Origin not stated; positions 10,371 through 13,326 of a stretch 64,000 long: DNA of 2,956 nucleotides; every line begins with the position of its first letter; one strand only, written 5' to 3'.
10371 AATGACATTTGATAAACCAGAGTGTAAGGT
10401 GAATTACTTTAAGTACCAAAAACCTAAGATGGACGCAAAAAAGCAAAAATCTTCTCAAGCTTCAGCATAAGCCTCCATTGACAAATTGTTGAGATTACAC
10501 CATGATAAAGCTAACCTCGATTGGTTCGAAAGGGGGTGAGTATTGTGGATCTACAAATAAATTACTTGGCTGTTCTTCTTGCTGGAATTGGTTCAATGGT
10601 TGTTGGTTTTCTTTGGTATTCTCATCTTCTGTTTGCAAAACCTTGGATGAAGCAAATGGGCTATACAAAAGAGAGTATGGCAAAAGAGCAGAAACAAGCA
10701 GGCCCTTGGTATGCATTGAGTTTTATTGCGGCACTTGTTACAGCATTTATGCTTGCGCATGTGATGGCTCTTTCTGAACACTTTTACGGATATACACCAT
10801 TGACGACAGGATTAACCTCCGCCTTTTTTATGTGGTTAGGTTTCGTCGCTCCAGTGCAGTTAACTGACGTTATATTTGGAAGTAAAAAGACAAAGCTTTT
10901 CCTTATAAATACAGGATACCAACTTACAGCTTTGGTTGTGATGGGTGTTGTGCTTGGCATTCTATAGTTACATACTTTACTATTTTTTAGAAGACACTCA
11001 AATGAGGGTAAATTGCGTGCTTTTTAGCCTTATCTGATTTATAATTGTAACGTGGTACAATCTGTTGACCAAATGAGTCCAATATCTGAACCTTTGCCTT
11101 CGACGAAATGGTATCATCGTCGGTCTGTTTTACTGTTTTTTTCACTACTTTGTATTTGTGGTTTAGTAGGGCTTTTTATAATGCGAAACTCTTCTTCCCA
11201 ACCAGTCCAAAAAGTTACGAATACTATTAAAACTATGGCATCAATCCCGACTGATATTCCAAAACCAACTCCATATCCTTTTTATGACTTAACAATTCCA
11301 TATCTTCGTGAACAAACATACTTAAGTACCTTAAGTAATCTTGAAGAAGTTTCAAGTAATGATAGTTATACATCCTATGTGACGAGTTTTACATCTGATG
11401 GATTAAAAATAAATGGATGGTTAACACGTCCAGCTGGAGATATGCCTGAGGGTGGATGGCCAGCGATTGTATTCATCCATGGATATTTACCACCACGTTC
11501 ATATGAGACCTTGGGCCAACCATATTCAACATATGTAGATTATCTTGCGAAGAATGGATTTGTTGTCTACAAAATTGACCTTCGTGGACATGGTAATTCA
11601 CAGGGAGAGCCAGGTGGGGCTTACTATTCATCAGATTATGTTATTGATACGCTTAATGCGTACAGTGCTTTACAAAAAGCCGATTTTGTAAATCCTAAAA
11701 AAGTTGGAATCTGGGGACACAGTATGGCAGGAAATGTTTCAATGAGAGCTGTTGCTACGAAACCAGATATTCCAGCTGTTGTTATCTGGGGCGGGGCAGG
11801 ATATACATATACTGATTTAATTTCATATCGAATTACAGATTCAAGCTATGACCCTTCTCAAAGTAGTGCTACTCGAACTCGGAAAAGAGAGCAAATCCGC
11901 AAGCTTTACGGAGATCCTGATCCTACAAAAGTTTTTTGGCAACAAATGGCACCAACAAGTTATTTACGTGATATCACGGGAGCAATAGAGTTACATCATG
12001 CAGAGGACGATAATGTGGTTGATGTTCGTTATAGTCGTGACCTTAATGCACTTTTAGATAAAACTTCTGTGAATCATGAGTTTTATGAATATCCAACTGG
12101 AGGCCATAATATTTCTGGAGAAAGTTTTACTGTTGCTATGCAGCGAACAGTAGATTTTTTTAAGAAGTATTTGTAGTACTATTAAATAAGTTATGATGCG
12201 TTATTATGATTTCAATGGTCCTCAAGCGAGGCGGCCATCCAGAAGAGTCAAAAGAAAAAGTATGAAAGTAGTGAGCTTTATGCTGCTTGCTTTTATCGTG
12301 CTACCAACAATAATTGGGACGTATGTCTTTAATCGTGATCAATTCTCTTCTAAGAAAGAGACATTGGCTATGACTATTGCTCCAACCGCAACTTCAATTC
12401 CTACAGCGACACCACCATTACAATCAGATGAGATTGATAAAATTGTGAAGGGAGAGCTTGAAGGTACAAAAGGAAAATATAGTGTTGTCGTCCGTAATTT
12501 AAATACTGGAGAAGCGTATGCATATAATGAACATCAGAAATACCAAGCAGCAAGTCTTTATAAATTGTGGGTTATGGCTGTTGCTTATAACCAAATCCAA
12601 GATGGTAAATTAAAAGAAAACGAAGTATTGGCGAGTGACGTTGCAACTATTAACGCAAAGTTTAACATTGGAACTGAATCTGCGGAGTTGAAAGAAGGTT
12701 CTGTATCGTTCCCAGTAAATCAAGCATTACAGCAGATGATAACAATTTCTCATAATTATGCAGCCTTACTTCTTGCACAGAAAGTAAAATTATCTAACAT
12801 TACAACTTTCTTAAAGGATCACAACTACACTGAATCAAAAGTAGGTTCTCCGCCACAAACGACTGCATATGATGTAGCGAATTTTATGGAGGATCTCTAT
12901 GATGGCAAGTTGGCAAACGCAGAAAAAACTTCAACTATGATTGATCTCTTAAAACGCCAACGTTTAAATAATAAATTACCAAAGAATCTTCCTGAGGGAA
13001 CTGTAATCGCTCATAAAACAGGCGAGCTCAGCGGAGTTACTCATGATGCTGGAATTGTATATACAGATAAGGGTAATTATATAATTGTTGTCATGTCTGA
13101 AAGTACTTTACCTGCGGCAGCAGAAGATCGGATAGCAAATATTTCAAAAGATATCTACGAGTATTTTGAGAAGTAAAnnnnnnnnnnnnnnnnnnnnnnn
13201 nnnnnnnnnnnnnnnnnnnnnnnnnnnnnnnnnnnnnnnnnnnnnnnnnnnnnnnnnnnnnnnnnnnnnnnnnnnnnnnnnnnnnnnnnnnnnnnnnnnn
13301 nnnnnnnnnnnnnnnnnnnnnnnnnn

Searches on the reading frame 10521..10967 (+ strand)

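Call 11: search_protein_families(library=pfam, proteins=[window:10521-10967:+], max_evalue=0.00001)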
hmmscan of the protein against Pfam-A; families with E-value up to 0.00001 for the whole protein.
window:10521-10967:+ (148 aa): 1 family
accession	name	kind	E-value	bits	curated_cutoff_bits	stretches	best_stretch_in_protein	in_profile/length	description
PF08570.15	DUF1761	-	2.4e-28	99.3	31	1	16-146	1-123/123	Protein of unknown function (DUF1761)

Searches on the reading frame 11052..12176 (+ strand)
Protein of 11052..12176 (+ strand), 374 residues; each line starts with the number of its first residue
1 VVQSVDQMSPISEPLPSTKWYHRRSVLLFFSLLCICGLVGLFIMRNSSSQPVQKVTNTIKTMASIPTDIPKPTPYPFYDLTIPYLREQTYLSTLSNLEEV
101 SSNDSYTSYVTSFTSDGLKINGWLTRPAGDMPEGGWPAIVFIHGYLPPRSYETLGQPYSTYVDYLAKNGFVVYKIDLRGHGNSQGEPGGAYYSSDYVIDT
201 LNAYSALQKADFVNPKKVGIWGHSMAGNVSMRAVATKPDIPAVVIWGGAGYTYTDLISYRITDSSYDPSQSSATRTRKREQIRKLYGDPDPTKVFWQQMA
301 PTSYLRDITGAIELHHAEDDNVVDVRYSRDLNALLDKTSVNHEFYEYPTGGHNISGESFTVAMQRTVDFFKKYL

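Call 11: search_protein_families(library=pfam, proteins=[window:11052-12176:+], max_evalue=0.00001)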
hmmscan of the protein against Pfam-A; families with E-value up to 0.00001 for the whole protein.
window:11052-12176:+ (374 aa): 7 families
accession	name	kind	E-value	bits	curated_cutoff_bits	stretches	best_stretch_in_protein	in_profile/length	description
PF12146.15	Hydrolase_4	-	1.8e-17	63.9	27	1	156-357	18-237/239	Serine aminopeptidase, S33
PF00561.26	Abhydrolase_1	-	1.2e-14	55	25.8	1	137-248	1-102/245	alpha/beta hydrolase fold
PF00326.27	Peptidase_S9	-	1.6e-12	47.9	22.6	1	160-374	5-210/213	Prolyl oligopeptidase family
PF12697.13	Abhydrolase_6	-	7.1e-10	40.3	26.3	1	139-296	1-140/217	Alpha/beta hydrolase family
PF02129.25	Peptidase_S15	-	8.4e-08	32.7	23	1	116-245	1-124/262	X-Pro dipeptidyl-peptidase (S15 family)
PF01738.24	DLH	-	5.8e-06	26.5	21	0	197-353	77-187/217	Dienelactone hydrolase family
PF08840.17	BAAT_C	-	8.6e-06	26.4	20.9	0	202-355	8-161/210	BAAT / Acyl-CoA thioester hydrolase C terminal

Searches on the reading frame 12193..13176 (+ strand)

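Call 11: search_protein_families(library=pfam, proteins=[window:12193-13176:+], max_evalue=0.00001)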
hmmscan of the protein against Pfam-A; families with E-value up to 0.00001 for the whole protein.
window:12193-13176:+ (327 aa): 1 family
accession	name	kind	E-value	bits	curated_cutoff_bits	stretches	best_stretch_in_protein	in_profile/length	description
PF13354.11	Beta-lactamase2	-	7.2e-46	156.7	22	1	97-301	1-213/214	Beta-lactamase enzyme family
